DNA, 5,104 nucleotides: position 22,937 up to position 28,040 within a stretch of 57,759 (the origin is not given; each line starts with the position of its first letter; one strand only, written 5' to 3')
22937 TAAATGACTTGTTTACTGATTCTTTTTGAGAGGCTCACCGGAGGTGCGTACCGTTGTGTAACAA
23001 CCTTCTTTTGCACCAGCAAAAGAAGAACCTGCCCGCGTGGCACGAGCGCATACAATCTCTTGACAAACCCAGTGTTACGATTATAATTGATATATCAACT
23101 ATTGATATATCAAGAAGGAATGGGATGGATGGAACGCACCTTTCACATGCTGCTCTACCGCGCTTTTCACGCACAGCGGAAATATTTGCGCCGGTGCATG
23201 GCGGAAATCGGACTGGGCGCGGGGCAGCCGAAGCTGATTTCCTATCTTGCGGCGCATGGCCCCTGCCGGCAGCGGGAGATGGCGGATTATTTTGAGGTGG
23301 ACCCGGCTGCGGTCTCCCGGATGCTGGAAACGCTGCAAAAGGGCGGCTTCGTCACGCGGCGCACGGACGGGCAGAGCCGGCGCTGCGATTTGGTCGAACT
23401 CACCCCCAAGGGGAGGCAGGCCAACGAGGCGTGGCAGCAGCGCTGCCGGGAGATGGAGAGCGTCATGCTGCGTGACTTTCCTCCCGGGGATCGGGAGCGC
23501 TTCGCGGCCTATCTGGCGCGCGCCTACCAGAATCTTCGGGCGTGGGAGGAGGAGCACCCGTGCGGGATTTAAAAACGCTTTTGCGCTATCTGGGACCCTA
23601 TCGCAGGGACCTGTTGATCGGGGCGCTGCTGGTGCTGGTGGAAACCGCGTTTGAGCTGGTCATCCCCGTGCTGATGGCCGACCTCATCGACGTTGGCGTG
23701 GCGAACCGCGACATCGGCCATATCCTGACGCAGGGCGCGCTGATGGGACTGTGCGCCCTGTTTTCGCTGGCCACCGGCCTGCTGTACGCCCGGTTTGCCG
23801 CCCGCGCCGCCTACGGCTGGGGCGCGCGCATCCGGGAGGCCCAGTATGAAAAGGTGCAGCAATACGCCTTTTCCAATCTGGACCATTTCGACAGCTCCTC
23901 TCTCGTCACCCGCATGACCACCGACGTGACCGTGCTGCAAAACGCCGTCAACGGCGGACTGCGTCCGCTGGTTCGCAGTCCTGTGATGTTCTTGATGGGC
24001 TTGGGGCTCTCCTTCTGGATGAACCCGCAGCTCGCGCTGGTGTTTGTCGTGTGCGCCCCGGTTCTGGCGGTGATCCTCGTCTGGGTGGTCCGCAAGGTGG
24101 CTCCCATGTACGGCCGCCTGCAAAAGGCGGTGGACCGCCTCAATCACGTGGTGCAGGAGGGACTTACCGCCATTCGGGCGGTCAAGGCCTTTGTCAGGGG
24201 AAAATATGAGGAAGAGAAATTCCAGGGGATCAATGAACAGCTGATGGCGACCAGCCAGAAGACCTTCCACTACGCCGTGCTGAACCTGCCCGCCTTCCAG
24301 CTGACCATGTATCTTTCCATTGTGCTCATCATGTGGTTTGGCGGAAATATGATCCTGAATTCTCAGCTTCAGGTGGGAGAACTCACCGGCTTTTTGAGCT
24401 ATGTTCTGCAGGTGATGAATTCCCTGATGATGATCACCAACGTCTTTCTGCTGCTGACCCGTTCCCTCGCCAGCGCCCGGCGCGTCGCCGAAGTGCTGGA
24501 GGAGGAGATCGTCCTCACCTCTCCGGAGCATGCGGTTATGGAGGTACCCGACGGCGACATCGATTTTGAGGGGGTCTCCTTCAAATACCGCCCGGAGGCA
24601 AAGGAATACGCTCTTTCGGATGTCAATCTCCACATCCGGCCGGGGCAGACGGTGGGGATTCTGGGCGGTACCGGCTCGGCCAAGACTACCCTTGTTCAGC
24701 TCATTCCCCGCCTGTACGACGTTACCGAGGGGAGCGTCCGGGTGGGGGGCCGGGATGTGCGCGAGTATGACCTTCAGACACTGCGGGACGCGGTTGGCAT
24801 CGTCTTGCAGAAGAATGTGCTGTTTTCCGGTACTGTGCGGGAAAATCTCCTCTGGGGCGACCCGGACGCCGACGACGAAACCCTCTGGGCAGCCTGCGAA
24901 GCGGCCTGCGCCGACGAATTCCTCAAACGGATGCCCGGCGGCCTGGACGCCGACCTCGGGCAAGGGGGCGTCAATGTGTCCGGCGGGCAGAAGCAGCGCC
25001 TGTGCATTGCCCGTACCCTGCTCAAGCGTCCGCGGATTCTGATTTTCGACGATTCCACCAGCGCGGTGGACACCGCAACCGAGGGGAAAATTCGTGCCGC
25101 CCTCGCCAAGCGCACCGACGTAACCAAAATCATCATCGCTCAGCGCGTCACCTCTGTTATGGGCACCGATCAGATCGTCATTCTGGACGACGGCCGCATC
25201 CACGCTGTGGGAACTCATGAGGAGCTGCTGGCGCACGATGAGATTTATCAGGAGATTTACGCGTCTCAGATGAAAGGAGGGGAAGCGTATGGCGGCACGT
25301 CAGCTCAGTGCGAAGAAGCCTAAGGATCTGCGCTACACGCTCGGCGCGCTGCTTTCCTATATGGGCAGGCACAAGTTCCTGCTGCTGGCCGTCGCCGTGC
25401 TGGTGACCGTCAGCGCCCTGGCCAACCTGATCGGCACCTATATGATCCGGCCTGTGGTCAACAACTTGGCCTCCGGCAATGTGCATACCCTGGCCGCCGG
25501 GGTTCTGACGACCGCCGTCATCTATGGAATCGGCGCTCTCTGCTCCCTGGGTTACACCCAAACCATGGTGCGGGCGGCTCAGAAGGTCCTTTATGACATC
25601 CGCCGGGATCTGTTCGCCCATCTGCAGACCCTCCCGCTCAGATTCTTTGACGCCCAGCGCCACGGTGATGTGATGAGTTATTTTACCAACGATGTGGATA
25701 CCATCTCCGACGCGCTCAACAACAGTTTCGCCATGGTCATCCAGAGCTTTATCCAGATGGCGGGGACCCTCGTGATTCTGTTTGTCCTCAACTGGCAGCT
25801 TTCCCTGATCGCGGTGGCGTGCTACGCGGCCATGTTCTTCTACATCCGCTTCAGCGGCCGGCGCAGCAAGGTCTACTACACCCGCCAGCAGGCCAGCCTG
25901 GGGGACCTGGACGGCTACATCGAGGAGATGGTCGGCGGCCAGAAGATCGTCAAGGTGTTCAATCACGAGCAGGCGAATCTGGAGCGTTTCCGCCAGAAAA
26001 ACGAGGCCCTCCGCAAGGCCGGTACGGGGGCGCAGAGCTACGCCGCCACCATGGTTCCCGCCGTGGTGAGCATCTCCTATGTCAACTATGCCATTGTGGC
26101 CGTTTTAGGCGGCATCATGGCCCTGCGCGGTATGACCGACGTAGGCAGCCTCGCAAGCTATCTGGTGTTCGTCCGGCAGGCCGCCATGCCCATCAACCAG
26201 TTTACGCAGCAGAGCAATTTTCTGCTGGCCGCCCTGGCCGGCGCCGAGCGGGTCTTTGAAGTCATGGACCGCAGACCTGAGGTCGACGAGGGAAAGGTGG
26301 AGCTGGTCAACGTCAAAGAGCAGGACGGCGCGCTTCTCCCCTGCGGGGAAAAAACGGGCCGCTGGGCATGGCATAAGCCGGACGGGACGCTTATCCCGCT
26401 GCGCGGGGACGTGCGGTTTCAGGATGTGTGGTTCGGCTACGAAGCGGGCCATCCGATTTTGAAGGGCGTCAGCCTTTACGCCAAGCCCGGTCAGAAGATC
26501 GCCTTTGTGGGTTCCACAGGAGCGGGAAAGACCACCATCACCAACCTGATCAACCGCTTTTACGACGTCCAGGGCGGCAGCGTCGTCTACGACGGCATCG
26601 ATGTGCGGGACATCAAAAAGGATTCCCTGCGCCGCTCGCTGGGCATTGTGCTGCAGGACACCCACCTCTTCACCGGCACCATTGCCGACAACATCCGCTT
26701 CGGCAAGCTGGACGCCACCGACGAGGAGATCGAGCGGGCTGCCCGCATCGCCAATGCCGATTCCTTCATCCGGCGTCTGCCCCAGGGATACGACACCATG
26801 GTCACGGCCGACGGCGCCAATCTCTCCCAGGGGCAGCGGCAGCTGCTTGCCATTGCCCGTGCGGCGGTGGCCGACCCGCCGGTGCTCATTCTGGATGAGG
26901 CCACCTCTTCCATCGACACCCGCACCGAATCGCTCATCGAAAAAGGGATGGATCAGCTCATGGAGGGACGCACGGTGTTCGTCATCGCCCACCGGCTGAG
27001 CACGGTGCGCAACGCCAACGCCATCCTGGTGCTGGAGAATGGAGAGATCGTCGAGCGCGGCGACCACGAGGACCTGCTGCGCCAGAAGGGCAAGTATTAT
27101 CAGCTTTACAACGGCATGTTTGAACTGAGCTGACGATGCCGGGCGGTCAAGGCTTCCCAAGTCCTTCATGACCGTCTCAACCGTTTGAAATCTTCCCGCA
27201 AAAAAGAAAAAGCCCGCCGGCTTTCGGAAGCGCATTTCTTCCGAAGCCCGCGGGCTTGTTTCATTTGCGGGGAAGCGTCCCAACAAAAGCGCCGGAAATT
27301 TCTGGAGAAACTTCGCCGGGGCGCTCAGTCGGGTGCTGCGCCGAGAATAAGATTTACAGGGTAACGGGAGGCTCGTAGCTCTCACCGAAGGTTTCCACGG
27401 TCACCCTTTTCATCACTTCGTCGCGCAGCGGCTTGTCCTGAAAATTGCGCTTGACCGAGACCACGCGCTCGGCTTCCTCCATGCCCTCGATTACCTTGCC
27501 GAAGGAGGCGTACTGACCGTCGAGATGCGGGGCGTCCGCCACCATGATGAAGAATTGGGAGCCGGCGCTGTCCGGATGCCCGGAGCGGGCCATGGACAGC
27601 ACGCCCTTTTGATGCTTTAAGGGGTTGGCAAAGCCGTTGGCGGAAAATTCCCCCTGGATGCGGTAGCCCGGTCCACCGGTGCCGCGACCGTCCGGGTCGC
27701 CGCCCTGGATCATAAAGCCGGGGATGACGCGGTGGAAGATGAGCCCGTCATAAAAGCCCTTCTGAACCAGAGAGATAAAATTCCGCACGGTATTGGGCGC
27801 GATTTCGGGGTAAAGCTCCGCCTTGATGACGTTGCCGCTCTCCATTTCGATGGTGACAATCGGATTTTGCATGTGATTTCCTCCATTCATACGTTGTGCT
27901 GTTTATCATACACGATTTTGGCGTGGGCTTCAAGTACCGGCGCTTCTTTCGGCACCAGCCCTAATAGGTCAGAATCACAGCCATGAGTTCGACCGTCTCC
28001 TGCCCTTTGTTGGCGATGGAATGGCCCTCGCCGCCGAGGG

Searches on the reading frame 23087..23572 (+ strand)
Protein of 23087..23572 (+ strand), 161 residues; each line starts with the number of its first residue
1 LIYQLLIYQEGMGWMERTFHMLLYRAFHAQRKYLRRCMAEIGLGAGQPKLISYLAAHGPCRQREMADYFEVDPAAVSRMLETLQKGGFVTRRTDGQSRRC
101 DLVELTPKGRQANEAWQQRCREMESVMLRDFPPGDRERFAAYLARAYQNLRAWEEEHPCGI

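Call 13: search_protein_families(library=pfam, proteins=[window:23087-23572:+], max_evalue=0.1)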
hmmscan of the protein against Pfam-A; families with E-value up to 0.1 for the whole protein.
window:23087-23572:+ (161 aa): 22 families
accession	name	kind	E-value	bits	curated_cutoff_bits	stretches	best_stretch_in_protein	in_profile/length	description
PF01047.28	MarR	-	4.3e-11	43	24.6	1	50-100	8-58/59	MarR family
PF12802.13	MarR_2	-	6.2e-10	39.5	27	1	47-99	7-60/61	MarR family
PF09339.16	HTH_IclR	-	2.1e-06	27.8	22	1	50-91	8-50/52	IclR helix-turn-helix domain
PF13601.12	HTH_34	-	2.5e-06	28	27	1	50-126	5-79/80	Winged helix DNA-binding domain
PF25213.1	HVO_A0261_N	-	0.00011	22.4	35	1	55-124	20-82/86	HVO_A0261 N-terminal domain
PF09012.17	FeoC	-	0.00021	21.8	21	1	52-97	7-52/69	FeoC like transcriptional regulator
PF25212.1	HVO_A0114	-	0.00024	21.3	27.6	1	49-99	26-76/84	HVO_A0114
PF19187.6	HTH_PafC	-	0.00029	21.1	32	1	49-93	8-51/115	PafC helix-turn-helix domain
PF13545.12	HTH_Crp_2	-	0.00033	21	27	1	59-92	22-56/70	Crp-like helix-turn-helix domain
PF01022.26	HTH_5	-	0.0017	18.6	22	1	49-90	6-46/47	Bacterial regulatory protein, arsR family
PF01978.25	TrmB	-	0.0021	18.3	25.6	1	49-93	12-56/68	Sugar-specific transcriptional regulator TrmB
PF13463.12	HTH_27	-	0.005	17.5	22.2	1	59-109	18-68/68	Winged helix DNA-binding domain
PF01325.25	Fe_dep_repress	-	0.0067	17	26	1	58-90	21-53/60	Iron dependent repressor, N-terminal DNA binding domain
PF06224.18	AlkZ-like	-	0.0083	16.2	25.9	1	53-102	178-228/329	DNA glycosylase AlkZ-like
PF24034.1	DUF7343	-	0.0089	16.3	27.6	1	54-95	12-54/62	Domain of unknown function (DUF7343)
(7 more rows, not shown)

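Call 24: find_encoding_contigs(protein=window:23129-23572:+, flank=4000, max_places=10)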
Protein window:23129-23572:+ (147 aa): 14 contigs read that carry it; 10 places shown.
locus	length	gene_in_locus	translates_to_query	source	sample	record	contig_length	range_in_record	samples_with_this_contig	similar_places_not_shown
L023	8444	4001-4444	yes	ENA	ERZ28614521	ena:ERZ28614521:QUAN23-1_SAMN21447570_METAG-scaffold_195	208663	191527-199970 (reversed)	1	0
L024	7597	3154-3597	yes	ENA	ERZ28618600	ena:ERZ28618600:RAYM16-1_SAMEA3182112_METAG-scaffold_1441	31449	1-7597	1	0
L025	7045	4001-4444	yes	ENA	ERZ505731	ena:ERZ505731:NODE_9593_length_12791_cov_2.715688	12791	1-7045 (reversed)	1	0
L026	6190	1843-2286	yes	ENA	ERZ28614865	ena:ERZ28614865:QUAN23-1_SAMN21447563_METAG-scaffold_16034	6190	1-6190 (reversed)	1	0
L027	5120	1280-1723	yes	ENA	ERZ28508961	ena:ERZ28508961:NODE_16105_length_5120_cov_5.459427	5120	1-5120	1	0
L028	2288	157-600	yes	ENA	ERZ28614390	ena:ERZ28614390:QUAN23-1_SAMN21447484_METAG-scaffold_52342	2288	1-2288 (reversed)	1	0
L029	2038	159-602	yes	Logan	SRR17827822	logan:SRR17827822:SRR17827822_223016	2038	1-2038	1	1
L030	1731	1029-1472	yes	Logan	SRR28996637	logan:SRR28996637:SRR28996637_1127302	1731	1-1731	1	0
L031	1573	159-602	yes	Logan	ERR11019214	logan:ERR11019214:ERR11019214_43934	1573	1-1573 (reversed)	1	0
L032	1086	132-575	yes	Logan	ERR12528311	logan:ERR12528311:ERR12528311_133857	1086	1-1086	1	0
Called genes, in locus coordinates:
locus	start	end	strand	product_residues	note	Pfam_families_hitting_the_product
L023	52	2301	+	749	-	PF00521:DNA_topoisoIV, PF03989:DNA_gyraseA_C (faint)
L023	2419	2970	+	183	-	-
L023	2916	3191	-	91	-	-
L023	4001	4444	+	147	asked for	PF12802:MarR_2, PF01047:MarR, PF09339:HTH_IclR (weak), PF13601:HTH_34 (weak)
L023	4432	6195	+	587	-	PF00664:ABC_membrane, PF00005:ABC_tran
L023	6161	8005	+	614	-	PF00664:ABC_membrane, PF02463:SMC_N (faint), PF00005:ABC_tran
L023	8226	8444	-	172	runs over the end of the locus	PF00160:Pro_isomerase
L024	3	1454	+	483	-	?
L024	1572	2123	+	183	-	-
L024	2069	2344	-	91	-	-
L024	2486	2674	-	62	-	-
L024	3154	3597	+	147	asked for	PF12802:MarR_2, PF01047:MarR, PF09339:HTH_IclR (weak), PF13601:HTH_34 (weak)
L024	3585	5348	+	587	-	PF00664:ABC_membrane, PF00005:ABC_tran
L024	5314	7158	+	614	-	PF00664:ABC_membrane, PF02463:SMC_N (faint), PF00005:ABC_tran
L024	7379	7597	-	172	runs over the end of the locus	PF00160:Pro_isomerase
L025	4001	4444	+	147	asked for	PF12802:MarR_2, PF01047:MarR, PF09339:HTH_IclR (weak), PF13601:HTH_34 (weak)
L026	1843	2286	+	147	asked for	PF12802:MarR_2, PF01047:MarR, PF09339:HTH_IclR (weak), PF13601:HTH_34 (weak)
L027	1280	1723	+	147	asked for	PF12802:MarR_2, PF01047:MarR, PF09339:HTH_IclR (weak), PF13601:HTH_34 (weak)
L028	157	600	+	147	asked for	PF12802:MarR_2, PF01047:MarR, PF09339:HTH_IclR (weak), PF13601:HTH_34 (weak)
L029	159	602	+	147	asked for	PF12802:MarR_2, PF01047:MarR, PF09339:HTH_IclR (weak), PF13601:HTH_34 (weak)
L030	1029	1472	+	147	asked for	PF12802:MarR_2, PF01047:MarR, PF09339:HTH_IclR (weak), PF13601:HTH_34 (weak)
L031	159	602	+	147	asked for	PF12802:MarR_2, PF01047:MarR, PF09339:HTH_IclR (weak), PF13601:HTH_34 (weak)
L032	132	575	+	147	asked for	PF12802:MarR_2, PF01047:MarR, PF09339:HTH_IclR (weak), PF13601:HTH_34 (weak)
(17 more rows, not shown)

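Call 29: find_related_loci(query=window:23129-23572:+, collection=genome_contigs, flank=6000)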
Query window:23129-23572:+ (147 aa) in genome_contigs; peptide patterns used: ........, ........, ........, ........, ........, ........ (x = any residue, [..] = any of these).
288 stretches matched a pattern; 44 encode a relative of the query (tblastn E <= 1e-3); 44 distinct loci.
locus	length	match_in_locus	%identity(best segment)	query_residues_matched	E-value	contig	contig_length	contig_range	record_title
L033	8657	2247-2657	71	1-137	2e-65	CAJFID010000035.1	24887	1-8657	Candidatus Avimonas intestinalis isolate Chicken_18_mag_13 genome assembly, contig: MAGpy_11413_18_idba_bin_13_fascaffol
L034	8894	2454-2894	65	1-147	2e-65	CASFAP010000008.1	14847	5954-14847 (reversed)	uncultured Eubacteriales bacterium isolate CO.O63.metabat-bins.202 genome assembly, contig: CO.O63.metabat-bins.202.fa_k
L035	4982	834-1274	66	1-147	1e-64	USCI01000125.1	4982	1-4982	uncultured Ruminococcaceae bacterium isolate UMGS1591 genome assembly, contig: NODE_7038_length_4982_cov_5.728029, whole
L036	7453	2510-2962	66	1-145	1e-64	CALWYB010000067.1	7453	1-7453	MAG: uncultured Oscillospiraceae bacterium isolate BRZ_EE__bin73 genome assembly, contig: BRZ_EE__NODE_10329_length_7453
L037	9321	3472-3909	69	1-147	4e-64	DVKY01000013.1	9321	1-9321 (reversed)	MAG TPA_asm: Candidatus Fimivicinus intestinavium isolate 2526 ChiHile24__C18697_L9321_SRR6323426, whole genome shotgun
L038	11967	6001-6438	69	1-147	3e-64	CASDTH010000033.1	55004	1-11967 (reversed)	uncultured bacterium isolate SI.B49.metabat-bins.94 genome assembly, contig: SI.B49.metabat-bins.94.fa_k141_231896, whol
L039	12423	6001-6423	67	1-141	9e-64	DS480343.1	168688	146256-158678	Clostridium leptum DSM 753 Scfld_02_12 genomic scaffold, whole genome shotgun sequence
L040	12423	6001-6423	68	1-141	1e-63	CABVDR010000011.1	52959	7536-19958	MAG TPA_asm: uncultured Ruminococcaceae bacterium isolate MGYG-HGUT-04628 genome assembly, contig: GUT_GENOME285666_11,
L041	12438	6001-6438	66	1-147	1e-62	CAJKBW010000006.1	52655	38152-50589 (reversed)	MAG TPA_asm: uncultured Ruminococcaceae bacterium isolate ERR1600664-bin.7 genome assembly, contig: NODE_804_length_5265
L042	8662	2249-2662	68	1-138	2e-62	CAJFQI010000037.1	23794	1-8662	Candidatus Avimonas faecium isolate Chicken_12_mag_180 genome assembly, contig: MAGpy_11413_12_idba_bin_180_fascaffold_2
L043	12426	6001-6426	65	1-142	4e-62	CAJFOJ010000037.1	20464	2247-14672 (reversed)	uncultured Ruminococcaceae bacterium isolate Coassembly_mag_349 genome assembly, contig: MAGpy_11413_min2k_bin_349_fak87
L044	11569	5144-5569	65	1-142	8e-62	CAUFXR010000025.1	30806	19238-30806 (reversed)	MAG TPA_asm: uncultured Oscillospiraceae bacterium isolate SRR16280095_bin.2_MetaWRAP_v1.3_MAG genome assembly, contig:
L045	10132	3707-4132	63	1-142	2e-61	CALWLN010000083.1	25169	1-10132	MAG: uncultured Lachnospiraceae bacterium isolate E01__bin347 genome assembly, contig: E01__k127_1297996, whole genome s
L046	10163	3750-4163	68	1-138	4e-61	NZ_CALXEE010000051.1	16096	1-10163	MAG: uncultured Intestinimonas sp. isolate BRZ_AV__bin35 BRZ_AV__NODE_2276_length_16096_cov_42.693427, whole genome shot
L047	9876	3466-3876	63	1-137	5e-61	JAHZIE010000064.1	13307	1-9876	MAG: Clostridiales bacterium isolate HRGM_Genome_3390 HRGM_Genome_3390_64, whole genome shotgun sequence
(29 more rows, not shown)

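Call 43: list_cluster_members(proteins=[P0001, window:23129-23572:+, window:19180-21429:+, window:22461-22649:-, window:21547-22098:+])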
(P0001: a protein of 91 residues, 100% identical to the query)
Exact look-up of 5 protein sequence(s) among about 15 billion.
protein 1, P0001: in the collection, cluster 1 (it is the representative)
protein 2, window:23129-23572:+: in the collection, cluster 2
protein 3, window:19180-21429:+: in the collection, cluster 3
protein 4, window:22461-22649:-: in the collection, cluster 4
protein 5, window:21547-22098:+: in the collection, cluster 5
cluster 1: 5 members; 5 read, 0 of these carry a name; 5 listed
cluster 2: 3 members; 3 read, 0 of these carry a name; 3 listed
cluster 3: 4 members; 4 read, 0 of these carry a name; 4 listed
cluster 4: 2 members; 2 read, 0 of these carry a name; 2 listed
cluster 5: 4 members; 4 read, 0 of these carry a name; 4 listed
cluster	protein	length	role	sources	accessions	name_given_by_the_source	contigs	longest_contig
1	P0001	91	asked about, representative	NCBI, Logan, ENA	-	-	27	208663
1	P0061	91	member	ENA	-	-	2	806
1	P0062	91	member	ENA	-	-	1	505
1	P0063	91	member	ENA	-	-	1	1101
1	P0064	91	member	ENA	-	-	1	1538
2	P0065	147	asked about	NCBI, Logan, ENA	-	-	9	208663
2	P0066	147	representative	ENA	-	-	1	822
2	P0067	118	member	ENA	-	-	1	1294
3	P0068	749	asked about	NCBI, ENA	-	-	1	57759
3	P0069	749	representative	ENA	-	-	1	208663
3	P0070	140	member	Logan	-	-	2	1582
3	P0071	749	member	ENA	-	-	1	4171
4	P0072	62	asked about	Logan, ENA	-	-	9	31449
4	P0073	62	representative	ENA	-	-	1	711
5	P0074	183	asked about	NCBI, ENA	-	-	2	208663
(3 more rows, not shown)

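Call 77: find_encoding_contigs(protein=window:23129-23572:+, flank=10000, max_places=4)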
Protein window:23129-23572:+ (147 aa): 14 contigs read that carry it; 4 places shown.
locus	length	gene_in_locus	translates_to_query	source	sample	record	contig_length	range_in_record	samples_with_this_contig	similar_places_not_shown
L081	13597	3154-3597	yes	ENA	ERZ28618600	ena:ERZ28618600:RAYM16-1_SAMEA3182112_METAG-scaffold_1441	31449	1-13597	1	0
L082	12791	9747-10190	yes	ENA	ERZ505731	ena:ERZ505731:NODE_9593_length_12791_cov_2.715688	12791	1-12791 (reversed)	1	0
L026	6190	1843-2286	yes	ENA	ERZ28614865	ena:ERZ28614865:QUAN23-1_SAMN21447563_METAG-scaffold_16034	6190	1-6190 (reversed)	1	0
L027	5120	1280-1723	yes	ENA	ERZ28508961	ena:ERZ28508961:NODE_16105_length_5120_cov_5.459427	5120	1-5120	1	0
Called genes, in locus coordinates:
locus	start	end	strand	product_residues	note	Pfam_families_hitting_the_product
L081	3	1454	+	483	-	?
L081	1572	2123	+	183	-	-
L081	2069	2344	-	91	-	-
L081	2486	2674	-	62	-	-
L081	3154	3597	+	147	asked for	PF12802:MarR_2, PF01047:MarR, PF09339:HTH_IclR (weak), PF13601:HTH_34 (weak)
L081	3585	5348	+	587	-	PF00664:ABC_membrane, PF00005:ABC_tran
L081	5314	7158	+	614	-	PF00664:ABC_membrane, PF02463:SMC_N (faint), PF00005:ABC_tran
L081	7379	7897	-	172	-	PF00160:Pro_isomerase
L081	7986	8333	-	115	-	PF07883:Cupin_2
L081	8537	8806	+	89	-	-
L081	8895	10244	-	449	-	PF00860:Xan_ur_permease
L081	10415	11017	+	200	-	PF14277:DUF4364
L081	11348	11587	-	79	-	PF07441:BofA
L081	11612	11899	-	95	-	-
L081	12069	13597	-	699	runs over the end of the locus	PF08206:OB_RNB, PF17876:CSD2, PF00773:RNB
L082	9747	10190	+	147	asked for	PF12802:MarR_2, PF01047:MarR, PF09339:HTH_IclR (weak), PF13601:HTH_34 (weak)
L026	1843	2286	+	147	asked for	PF12802:MarR_2, PF01047:MarR, PF09339:HTH_IclR (weak), PF13601:HTH_34 (weak)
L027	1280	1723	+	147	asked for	PF12802:MarR_2, PF01047:MarR, PF09339:HTH_IclR (weak), PF13601:HTH_34 (weak)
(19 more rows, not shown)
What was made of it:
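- The purL-unit-marR junction is identical in two independent samples, on contigs of 12.8 and 6.2 kb (calls 24, 77).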

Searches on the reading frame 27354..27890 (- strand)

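Call 91: search_protein_families(library=pfam, proteins=[window:27354-27890:-], max_evalue=0.00001)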
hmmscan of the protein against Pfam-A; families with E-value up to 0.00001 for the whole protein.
window:27354-27890:- (178 aa): 1 family
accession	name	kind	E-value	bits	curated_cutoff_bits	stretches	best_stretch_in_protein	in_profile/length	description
PF00160.26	Pro_isomerase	-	2.5e-47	161.5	21.7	1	12-165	2-159/159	Cyclophilin type peptidyl-prolyl cis-trans isomerase/CLD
